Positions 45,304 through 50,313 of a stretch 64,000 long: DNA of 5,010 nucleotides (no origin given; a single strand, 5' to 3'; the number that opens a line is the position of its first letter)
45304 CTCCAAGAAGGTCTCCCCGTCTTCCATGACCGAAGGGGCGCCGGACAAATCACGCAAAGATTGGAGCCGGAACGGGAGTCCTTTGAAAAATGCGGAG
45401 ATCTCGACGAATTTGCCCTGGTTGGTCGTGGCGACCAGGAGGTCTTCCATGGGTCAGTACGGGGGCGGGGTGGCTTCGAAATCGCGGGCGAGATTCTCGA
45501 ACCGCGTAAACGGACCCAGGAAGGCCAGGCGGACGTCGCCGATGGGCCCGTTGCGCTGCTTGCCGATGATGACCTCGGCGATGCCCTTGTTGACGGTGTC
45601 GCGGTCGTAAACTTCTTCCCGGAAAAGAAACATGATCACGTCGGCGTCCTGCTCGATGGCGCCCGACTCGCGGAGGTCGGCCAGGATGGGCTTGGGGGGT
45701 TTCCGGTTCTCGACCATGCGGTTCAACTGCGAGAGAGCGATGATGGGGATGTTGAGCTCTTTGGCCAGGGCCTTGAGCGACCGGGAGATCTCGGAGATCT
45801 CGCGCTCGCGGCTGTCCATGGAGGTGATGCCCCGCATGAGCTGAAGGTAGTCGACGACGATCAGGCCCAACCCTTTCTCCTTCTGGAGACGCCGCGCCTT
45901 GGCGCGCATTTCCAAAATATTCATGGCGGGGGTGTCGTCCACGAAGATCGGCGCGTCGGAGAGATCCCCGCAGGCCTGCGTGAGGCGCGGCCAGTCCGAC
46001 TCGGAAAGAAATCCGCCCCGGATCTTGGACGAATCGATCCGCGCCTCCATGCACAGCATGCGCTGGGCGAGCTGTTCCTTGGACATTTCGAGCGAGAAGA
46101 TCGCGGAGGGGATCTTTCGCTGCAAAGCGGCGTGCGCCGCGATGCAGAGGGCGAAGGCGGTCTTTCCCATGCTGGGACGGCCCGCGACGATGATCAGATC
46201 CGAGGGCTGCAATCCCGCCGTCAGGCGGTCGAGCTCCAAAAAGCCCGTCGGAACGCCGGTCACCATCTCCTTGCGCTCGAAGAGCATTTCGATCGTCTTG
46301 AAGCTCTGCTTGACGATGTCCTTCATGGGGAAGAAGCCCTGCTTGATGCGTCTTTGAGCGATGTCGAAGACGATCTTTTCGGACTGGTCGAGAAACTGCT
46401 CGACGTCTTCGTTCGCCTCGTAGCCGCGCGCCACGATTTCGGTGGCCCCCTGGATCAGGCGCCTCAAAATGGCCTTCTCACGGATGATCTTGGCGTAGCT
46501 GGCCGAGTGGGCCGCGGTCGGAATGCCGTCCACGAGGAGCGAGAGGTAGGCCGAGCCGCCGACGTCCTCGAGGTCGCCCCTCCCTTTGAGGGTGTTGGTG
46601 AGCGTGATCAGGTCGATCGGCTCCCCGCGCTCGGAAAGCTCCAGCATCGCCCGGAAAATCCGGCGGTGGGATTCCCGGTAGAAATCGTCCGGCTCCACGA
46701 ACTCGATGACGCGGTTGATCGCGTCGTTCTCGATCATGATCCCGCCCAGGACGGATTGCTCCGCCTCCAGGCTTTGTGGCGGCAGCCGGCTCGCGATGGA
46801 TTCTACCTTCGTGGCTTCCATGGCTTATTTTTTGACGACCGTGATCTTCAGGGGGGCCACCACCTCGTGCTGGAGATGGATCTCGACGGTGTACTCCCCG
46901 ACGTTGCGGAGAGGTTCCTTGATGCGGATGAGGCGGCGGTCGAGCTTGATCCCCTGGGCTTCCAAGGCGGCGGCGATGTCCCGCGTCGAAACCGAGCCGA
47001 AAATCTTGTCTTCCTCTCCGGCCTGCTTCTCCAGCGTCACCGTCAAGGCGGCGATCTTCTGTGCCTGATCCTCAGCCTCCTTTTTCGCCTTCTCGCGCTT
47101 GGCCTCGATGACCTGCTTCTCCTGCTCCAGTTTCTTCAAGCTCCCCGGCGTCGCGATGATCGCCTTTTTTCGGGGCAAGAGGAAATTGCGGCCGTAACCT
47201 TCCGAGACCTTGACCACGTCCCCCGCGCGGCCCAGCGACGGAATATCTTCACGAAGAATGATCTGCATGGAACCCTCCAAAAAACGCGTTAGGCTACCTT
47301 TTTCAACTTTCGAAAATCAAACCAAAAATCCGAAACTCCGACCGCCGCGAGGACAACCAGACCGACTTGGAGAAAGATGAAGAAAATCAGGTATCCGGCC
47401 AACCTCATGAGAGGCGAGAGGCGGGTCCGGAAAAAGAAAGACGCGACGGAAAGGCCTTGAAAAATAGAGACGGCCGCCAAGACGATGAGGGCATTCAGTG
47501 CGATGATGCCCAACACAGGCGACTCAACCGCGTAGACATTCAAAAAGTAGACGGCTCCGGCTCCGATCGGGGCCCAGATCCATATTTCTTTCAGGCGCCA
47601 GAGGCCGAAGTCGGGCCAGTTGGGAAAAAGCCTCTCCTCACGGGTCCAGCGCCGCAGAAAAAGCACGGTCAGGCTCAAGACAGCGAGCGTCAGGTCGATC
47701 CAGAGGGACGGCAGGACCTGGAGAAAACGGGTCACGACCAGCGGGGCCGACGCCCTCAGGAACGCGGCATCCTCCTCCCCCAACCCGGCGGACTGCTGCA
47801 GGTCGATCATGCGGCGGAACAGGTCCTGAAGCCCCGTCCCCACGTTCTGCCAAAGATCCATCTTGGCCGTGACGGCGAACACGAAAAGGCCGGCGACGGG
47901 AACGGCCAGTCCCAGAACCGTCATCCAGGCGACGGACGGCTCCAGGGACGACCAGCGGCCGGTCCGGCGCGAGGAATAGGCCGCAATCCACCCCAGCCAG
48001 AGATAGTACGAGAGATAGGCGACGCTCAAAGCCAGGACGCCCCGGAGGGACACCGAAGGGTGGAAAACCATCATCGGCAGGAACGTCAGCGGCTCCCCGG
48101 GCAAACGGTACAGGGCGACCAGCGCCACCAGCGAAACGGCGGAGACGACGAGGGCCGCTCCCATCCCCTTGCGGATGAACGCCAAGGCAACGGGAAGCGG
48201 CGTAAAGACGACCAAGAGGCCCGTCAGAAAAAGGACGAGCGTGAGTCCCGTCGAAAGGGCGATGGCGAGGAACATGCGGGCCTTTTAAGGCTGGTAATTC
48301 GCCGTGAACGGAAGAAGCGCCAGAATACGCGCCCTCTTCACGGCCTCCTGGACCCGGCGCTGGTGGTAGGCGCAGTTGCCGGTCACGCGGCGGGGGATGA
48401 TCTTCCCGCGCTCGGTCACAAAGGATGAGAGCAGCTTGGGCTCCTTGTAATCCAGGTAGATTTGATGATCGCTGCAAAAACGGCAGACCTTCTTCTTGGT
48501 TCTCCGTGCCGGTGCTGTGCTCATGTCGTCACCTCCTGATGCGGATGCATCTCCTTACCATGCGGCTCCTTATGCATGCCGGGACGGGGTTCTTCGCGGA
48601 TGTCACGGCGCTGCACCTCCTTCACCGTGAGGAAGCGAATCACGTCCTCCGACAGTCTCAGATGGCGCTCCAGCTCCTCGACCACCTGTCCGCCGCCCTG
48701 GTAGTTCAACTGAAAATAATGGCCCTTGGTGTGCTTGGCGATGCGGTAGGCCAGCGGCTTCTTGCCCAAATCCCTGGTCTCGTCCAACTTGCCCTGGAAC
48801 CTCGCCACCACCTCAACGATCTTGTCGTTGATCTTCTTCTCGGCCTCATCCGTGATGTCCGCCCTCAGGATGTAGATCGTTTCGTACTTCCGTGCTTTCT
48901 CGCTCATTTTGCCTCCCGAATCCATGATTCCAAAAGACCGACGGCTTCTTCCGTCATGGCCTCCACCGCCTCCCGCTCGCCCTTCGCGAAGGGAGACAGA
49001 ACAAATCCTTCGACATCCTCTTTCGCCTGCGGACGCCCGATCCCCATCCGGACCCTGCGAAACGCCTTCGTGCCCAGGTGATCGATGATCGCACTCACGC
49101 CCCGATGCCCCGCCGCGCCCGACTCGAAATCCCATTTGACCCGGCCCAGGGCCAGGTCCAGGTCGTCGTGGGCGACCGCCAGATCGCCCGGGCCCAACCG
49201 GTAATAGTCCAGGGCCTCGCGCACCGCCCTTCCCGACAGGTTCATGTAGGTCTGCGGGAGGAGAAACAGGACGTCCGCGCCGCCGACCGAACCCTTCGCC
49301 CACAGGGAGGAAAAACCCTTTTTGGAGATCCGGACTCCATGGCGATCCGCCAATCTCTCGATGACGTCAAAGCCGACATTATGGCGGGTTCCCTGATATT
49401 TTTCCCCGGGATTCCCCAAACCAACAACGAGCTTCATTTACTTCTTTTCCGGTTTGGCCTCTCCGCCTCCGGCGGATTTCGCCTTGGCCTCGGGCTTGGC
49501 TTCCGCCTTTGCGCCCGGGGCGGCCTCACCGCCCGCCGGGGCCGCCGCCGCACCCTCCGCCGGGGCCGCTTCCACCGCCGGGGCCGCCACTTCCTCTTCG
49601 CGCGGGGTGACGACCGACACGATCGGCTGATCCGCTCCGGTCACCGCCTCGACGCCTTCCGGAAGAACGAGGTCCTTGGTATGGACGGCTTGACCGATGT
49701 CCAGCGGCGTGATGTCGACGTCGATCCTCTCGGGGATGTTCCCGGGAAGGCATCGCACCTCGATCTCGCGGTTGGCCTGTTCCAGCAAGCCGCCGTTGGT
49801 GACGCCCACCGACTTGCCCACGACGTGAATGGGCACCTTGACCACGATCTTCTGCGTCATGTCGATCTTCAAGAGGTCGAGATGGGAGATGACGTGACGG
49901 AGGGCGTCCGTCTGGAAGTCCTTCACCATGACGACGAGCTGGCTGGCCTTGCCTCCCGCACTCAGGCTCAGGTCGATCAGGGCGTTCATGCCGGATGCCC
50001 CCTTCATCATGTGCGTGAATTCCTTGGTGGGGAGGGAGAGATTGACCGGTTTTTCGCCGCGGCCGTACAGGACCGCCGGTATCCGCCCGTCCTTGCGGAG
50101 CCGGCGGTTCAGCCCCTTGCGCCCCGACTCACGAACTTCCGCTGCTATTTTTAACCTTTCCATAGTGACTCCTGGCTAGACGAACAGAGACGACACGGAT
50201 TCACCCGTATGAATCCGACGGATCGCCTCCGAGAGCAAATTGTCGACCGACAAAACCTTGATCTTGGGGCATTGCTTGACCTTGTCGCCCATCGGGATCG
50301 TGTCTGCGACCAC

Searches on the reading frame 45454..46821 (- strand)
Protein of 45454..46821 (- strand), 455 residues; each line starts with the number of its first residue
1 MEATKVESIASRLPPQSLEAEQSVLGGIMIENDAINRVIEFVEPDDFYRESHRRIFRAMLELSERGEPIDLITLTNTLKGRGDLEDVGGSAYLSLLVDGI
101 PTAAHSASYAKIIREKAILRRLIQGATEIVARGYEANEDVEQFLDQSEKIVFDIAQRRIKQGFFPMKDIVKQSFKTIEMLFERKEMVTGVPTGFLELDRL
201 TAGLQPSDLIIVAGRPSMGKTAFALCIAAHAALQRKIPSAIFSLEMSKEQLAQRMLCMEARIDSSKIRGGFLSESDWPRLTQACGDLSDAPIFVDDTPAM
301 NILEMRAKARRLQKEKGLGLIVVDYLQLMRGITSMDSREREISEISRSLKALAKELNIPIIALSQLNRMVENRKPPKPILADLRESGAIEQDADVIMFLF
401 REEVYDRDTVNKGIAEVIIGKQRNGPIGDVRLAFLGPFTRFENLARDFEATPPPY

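Call 78: search_protein_families(library=pfam, proteins=[window:45454-46821:-], max_evalue=0.001)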
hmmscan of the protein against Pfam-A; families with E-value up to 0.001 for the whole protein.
window:45454-46821:- (455 aa): 4 families
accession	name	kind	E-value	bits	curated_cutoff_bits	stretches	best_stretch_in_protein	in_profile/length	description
PF03796.21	DnaB_C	-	6.1e-111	370.3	27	1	189-443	1-255/255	DnaB-like helicase C terminal domain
PF00772.26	DnaB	-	5.8e-37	126.3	23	1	14-115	2-103/103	DnaB-like helicase N terminal domain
PF13481.12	AAA_25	-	2.3e-11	44.1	27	1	200-365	25-189/195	AAA domain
PF06745.19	ATPase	-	1.4e-05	25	26.6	1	190-329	1-131/231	KaiC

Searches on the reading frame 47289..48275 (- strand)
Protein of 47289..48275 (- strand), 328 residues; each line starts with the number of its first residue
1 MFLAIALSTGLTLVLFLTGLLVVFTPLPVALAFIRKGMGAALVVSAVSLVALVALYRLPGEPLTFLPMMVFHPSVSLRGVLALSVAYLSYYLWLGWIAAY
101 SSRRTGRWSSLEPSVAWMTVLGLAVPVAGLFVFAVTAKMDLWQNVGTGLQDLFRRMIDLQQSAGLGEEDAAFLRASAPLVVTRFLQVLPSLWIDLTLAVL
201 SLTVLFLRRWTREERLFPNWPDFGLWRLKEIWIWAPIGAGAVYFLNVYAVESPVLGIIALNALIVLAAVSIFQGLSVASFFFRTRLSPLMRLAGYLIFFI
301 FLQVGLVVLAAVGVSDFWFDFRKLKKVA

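Call 78: search_protein_families(library=pfam, proteins=[window:47289-48275:-], max_evalue=0.001)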
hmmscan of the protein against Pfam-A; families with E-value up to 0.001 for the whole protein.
window:47289-48275:- (328 aa): 1 family
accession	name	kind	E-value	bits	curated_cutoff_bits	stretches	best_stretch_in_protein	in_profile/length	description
PF09991.14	DUF2232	-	7.2e-24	84.9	27.8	1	82-316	58-289/290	Predicted membrane protein (DUF2232)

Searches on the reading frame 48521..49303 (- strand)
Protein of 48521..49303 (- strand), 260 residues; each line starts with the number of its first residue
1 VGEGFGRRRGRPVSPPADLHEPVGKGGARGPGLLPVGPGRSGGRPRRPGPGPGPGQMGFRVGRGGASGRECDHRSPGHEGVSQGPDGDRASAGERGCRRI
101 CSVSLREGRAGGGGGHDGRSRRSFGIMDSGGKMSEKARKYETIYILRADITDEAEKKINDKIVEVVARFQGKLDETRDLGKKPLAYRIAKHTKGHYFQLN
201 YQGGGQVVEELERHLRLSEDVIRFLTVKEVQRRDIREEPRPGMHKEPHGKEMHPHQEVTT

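Call 78: search_protein_families(library=pfam, proteins=[window:48521-49303:-], max_evalue=0.001)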
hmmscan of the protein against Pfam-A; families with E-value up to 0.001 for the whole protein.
window:48521-49303:- (260 aa): 1 family
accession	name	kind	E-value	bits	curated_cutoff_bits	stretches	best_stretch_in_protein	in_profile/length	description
PF01250.22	Ribosomal_S6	-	1.2e-27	96.4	27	1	139-228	1-90/90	Ribosomal protein S6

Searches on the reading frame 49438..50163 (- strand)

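Call 78: search_protein_families(library=pfam, proteins=[window:49438-50163:-], max_evalue=0.001)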
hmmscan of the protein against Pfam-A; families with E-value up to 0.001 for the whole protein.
window:49438-50163:- (241 aa): 2 families
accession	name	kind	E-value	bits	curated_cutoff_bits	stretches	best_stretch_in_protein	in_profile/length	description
PF14693.11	Ribosomal_TL5_C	-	1.3e-29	102.8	27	1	105-188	1-84/84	Ribosomal protein TL5, C-terminal domain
PF01386.24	Ribosomal_L25p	-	1.2e-20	74.2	23.6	1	6-97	1-82/82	Ribosomal L25p family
